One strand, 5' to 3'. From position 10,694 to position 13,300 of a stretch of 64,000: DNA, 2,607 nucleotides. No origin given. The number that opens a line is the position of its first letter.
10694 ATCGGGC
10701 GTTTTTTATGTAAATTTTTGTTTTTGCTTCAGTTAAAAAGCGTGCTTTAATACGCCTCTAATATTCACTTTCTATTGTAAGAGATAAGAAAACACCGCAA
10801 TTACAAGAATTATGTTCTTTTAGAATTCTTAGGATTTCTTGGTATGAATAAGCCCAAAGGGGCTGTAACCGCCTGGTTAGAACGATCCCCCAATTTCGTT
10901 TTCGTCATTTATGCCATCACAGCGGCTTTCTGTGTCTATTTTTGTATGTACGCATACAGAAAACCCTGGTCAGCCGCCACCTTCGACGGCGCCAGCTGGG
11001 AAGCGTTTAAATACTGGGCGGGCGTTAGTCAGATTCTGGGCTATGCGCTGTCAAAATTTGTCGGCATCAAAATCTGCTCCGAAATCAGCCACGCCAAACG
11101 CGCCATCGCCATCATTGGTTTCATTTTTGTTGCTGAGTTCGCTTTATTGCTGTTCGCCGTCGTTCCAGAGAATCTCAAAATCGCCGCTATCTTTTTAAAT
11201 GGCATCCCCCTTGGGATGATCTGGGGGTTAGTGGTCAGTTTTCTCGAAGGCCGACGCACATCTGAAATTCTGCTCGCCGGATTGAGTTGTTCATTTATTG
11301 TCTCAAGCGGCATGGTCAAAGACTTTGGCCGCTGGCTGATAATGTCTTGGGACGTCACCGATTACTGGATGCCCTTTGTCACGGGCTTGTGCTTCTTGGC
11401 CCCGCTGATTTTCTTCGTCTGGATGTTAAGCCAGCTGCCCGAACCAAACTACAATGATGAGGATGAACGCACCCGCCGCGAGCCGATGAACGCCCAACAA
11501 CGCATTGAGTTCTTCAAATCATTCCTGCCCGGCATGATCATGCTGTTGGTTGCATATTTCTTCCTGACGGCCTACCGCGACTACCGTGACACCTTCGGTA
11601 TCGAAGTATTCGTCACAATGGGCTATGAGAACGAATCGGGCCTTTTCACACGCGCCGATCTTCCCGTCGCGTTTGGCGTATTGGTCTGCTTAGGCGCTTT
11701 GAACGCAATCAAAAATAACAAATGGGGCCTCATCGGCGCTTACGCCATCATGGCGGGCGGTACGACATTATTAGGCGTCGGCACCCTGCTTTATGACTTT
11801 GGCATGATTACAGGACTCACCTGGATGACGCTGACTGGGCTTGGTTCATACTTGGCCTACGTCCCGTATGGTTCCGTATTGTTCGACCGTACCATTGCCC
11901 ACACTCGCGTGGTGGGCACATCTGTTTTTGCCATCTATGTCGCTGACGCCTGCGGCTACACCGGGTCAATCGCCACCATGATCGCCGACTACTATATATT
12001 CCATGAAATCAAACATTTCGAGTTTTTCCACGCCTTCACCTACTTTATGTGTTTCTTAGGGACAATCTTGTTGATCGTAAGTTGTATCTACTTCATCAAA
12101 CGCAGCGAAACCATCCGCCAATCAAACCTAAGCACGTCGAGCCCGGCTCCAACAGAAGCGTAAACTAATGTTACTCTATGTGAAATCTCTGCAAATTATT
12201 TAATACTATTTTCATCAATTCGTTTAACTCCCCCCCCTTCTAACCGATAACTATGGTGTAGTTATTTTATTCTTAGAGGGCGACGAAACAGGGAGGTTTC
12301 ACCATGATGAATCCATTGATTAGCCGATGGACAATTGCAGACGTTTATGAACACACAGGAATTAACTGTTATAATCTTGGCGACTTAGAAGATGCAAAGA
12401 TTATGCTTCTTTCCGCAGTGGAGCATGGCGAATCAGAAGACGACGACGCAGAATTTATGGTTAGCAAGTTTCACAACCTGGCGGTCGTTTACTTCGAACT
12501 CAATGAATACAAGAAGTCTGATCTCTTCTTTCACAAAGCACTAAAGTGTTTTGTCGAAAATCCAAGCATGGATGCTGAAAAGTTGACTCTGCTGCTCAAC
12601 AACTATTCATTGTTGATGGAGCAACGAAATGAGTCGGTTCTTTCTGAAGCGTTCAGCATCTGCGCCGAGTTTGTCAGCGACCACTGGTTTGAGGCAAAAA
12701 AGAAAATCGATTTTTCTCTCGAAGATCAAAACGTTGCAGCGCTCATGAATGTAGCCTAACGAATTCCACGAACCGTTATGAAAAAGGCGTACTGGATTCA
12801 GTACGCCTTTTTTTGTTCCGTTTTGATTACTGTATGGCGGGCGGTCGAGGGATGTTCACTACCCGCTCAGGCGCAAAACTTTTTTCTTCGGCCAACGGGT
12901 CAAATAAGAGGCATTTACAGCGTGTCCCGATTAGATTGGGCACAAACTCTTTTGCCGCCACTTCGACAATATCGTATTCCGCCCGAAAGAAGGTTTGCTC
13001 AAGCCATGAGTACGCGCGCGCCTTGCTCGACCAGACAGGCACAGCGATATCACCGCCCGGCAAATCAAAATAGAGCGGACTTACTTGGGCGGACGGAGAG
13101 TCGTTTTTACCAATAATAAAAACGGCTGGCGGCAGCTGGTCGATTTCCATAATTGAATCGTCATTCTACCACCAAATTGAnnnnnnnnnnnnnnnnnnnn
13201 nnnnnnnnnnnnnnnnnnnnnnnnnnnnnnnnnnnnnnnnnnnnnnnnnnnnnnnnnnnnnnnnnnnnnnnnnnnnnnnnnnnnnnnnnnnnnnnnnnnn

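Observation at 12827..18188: Metal-uptake operon in which both ABC permeases are fused to DtxR-like repressor domains, alongside a stand-alone MntR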

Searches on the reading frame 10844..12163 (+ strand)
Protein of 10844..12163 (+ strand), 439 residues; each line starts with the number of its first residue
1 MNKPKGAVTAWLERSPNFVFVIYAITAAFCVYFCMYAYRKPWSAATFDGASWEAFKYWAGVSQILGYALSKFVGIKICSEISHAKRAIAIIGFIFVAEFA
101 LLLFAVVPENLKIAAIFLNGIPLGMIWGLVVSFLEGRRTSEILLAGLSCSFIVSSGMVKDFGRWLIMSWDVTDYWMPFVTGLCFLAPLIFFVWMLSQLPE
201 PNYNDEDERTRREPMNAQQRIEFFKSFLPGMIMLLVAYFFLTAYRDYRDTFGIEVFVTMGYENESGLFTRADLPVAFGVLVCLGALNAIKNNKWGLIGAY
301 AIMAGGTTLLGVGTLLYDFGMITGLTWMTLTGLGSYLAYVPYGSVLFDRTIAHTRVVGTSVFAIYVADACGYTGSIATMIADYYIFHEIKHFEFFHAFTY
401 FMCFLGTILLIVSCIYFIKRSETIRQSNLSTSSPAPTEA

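Call 55: search_protein_families(library=pfam, proteins=[window:10844-12163:+], max_evalue=0.001)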
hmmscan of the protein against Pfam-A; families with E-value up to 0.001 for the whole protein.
window:10844-12163:+ (439 aa): 1 family
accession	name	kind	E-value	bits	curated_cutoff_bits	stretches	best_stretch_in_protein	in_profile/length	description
PF18943.6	DUF5690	-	3.8e-131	438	25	1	41-420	1-382/382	Family of unknown function (DUF5690)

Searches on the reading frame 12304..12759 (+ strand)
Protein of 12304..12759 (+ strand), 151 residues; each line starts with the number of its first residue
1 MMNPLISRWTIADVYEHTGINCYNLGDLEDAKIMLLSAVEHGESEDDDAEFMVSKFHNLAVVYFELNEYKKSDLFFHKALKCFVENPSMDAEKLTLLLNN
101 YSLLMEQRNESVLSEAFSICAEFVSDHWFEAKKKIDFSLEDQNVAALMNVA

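Call 55: search_protein_families(library=pfam, proteins=[window:12304-12759:+], max_evalue=0.001)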
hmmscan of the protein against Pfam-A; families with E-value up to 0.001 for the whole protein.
window:12304-12759:+ (151 aa): 3 families
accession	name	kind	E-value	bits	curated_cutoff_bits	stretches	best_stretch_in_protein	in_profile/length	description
PF24885.1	TPR_NPHP3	-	1.4e-07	31.6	100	1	9-117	96-205/239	Nephrocystin-3 TPR domain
PF07719.23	TPR_2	-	5.2e-06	26.6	27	0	57-82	5-30/34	Tetratricopeptide repeat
PF00515.34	TPR_1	-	0.0006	20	27.8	0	57-81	5-29/34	Tetratricopeptide repeat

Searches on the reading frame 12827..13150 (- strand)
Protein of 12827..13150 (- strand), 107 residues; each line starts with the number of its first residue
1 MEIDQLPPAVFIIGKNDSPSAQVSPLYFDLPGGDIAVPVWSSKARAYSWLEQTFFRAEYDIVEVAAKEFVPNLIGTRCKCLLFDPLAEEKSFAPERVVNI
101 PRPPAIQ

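Call 3: search_protein_families(library=pfam, proteins=[window:12827-13150:-], max_evalue=0.01)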
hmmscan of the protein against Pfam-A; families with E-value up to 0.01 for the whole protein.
window:12827-13150:- (107 aa): 0 families

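Call 4: search_protein_families(library=ncbifam, proteins=[window:12827-13150:-], max_evalue=0.01)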
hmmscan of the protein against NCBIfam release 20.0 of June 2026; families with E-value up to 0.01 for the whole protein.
window:12827-13150:- (107 aa): 0 families
